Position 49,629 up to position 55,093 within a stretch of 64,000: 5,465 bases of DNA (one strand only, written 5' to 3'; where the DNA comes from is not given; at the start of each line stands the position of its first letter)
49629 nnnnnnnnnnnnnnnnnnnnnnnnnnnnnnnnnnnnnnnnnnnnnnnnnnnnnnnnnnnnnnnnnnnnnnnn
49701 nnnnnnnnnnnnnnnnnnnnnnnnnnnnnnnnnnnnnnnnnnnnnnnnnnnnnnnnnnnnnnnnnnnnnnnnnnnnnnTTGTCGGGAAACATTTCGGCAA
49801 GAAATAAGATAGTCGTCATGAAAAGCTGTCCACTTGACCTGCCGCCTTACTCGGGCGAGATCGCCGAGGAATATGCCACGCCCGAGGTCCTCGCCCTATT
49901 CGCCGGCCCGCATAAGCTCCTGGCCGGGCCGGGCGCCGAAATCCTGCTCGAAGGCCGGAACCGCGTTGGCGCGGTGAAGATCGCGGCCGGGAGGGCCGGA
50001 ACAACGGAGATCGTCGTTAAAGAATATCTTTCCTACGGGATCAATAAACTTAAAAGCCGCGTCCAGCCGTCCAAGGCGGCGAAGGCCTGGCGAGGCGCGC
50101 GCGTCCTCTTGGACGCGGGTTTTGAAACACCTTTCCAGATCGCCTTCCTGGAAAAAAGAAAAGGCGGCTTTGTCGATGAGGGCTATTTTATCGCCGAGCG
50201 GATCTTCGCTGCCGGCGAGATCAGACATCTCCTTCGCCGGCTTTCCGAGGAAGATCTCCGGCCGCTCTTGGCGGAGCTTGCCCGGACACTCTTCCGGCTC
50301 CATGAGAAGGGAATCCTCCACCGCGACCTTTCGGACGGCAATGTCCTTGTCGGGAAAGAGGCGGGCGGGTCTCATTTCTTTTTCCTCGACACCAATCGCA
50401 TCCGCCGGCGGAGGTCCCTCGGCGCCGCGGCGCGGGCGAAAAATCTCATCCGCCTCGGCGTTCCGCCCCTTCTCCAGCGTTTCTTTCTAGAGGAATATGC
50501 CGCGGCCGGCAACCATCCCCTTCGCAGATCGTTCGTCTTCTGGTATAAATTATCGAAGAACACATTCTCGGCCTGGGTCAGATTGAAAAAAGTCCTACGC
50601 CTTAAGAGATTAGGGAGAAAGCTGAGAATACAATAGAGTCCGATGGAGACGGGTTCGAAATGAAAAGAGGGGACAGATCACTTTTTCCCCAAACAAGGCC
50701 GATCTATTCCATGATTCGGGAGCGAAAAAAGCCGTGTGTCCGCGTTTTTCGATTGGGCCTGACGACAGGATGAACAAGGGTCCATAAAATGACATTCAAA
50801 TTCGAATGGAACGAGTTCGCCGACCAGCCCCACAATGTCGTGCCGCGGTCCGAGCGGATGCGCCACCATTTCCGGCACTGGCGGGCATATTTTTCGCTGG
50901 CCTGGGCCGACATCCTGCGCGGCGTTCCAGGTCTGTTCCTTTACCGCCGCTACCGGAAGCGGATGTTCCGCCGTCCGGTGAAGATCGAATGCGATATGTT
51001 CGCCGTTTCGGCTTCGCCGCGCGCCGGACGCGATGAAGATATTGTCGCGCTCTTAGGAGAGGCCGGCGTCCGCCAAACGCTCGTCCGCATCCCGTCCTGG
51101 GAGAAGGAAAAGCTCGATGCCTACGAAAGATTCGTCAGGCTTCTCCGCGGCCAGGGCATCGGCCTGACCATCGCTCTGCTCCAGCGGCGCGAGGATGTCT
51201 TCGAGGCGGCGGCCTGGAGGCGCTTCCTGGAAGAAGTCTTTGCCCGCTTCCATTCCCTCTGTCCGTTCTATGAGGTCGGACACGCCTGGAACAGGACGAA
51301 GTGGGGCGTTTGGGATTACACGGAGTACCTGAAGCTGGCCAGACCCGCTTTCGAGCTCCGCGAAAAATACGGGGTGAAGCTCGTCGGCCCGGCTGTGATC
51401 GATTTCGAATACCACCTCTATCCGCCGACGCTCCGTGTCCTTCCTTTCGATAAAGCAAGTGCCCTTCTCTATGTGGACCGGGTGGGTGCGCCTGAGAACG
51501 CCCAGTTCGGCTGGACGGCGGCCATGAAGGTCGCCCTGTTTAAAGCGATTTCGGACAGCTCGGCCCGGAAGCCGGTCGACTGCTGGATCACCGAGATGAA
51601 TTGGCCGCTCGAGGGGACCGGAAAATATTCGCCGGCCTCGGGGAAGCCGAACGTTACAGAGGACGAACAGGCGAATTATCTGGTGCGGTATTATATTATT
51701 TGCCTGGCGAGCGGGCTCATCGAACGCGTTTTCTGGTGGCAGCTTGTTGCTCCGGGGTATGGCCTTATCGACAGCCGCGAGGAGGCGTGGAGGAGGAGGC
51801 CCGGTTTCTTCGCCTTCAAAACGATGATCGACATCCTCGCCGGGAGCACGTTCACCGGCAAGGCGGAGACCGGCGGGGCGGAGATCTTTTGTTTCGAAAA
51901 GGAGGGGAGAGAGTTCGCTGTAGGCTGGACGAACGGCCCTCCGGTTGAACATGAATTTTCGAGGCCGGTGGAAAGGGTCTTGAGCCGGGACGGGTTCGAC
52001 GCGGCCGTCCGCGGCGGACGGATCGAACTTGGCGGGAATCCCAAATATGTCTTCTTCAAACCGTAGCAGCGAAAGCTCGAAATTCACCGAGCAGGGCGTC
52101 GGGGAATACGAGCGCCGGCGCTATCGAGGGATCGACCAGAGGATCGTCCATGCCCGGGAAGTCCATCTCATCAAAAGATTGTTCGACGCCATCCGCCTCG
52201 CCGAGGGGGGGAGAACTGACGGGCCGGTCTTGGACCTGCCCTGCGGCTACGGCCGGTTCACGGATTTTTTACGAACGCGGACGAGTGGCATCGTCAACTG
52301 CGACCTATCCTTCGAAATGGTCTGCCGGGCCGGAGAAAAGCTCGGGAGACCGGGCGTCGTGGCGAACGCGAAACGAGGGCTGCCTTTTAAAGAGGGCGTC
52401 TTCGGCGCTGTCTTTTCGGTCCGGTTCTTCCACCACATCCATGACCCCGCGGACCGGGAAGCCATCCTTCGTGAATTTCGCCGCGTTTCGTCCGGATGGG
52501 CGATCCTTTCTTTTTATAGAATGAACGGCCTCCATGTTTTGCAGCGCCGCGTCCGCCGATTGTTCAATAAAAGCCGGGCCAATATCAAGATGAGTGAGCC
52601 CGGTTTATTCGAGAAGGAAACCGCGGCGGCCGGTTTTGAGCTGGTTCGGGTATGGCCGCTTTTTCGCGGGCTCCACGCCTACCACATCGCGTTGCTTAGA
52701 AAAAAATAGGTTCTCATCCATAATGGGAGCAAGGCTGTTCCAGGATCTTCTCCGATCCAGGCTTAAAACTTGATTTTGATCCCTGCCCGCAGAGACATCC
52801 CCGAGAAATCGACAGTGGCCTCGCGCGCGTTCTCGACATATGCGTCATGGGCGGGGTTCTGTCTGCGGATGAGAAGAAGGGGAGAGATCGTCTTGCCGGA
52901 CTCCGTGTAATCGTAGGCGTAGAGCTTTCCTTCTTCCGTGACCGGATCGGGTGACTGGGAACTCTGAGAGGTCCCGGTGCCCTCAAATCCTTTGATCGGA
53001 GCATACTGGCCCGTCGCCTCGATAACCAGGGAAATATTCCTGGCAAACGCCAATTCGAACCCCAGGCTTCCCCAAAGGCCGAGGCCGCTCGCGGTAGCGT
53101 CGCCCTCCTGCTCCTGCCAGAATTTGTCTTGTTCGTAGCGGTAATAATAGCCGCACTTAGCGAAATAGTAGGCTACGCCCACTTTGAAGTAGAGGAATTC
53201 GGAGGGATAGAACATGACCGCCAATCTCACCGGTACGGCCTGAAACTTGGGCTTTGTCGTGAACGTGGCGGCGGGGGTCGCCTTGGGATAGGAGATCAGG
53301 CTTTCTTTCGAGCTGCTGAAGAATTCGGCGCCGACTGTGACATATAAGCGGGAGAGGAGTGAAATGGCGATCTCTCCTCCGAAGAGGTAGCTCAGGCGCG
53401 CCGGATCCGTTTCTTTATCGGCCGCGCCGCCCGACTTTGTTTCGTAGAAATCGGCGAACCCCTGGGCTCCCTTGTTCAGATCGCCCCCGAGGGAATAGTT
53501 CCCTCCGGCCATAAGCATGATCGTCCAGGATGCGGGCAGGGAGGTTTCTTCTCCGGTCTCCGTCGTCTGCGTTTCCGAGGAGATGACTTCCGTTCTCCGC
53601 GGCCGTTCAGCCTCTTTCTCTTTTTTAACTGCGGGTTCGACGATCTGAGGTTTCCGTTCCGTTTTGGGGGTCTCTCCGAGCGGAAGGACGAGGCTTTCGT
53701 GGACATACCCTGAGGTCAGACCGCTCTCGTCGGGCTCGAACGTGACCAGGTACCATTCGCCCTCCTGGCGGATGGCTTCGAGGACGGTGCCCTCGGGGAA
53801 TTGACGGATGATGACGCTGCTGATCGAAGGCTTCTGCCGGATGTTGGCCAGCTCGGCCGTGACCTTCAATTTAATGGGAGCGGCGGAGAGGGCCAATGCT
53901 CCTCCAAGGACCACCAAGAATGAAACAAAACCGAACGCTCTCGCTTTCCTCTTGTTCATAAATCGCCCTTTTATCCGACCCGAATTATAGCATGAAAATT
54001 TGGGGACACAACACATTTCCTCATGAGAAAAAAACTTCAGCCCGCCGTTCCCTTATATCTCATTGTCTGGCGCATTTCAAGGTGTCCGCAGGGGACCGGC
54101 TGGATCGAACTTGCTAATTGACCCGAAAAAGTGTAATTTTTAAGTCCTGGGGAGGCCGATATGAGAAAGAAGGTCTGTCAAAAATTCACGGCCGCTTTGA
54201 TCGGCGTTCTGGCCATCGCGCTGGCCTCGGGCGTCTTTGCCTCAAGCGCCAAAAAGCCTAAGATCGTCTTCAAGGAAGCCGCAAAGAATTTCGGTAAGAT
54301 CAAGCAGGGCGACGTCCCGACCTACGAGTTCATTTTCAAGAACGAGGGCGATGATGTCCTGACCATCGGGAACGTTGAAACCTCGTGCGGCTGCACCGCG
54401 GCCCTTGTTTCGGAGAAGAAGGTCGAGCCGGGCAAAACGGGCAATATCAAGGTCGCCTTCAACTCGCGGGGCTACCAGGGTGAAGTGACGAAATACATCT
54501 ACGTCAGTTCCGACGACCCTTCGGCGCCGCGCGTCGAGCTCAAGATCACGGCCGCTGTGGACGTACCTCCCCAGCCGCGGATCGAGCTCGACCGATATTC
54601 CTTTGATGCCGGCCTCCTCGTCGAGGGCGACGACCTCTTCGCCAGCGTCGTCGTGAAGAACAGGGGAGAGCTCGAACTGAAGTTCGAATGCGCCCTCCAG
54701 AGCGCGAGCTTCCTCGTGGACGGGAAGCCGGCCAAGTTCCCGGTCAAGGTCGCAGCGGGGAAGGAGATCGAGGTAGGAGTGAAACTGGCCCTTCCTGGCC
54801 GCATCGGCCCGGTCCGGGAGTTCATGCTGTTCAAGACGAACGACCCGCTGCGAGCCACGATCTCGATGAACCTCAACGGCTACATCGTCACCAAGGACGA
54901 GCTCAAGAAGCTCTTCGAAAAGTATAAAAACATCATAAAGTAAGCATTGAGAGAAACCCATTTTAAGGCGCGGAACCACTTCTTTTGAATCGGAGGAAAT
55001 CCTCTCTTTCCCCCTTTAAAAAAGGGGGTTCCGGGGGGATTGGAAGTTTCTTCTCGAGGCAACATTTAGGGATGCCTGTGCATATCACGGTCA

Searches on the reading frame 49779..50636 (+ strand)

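Call 59: search_protein_families(library=pfam, proteins=[window:49779-50636:+], max_evalue=0.00001)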
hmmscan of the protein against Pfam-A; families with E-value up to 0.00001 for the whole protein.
window:49779-50636:+ (285 aa): 1 family
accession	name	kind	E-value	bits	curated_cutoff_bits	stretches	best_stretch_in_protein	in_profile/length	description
PF06293.20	Kdo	-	8.3e-12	45.4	21.3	1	95-226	53-186/207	Lipopolysaccharide kinase (Kdo/WaaP) family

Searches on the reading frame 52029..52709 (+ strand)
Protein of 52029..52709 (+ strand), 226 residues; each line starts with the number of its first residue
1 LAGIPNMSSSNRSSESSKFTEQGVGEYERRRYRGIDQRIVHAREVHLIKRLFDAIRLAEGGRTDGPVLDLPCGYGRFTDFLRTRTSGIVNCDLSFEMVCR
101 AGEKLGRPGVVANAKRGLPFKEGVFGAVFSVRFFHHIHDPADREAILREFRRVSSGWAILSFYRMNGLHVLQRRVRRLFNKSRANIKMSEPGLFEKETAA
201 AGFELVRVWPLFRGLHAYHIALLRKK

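Call 59: search_protein_families(library=pfam, proteins=[window:52029-52709:+], max_evalue=0.00001)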
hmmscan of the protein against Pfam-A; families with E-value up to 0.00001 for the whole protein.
window:52029-52709:+ (226 aa): 4 families
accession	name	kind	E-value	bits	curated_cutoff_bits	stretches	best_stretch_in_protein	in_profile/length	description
PF08241.18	Methyltransf_11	-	7.8e-14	52.5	21.2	1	68-153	1-86/95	Methyltransferase domain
PF13649.12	Methyltransf_25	-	8.2e-12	46.1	27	1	67-153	1-92/97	Methyltransferase domain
PF13489.12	Methyltransf_23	-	2.5e-07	31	27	1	49-165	7-121/164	Methyltransferase domain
PF08242.18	Methyltransf_12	-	6.2e-06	27.3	30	0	68-153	1-91/98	Methyltransferase domain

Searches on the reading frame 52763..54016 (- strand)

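Call 32: search_protein_families(library=pfam, proteins=[window:52763-54016:-], max_evalue=0.00001)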
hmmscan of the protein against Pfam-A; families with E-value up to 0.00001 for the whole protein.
window:52763-54016:- (417 aa): 1 family
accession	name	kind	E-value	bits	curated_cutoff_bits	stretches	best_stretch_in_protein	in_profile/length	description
PF08239.17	SH3_3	-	2.4e-08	34.5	27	1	57-109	3-52/54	Bacterial SH3 domain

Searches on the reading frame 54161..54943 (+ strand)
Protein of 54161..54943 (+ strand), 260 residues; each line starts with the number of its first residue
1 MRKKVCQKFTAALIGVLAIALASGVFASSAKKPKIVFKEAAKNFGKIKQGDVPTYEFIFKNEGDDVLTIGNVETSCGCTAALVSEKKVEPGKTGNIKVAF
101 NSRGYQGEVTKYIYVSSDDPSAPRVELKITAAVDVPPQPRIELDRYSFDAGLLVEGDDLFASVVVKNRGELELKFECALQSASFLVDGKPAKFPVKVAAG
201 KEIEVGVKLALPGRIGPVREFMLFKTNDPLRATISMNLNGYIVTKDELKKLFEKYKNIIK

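Call 59: search_protein_families(library=pfam, proteins=[window:54161-54943:+], max_evalue=0.00001)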
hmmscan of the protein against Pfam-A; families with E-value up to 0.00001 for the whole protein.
window:54161-54943:+ (260 aa): 2 families
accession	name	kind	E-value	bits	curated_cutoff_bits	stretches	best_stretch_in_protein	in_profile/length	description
PF07610.17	DUF1573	-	2.8e-27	95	26.1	1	35-133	1-98/98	Protein of unknown function (DUF1573)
PF22544.2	HYDIN_VesB_CFA65-like_Ig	-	1.6e-22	80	25.5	1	33-131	1-99/100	HYDIN/CFA65/VesB-like, Ig-like domain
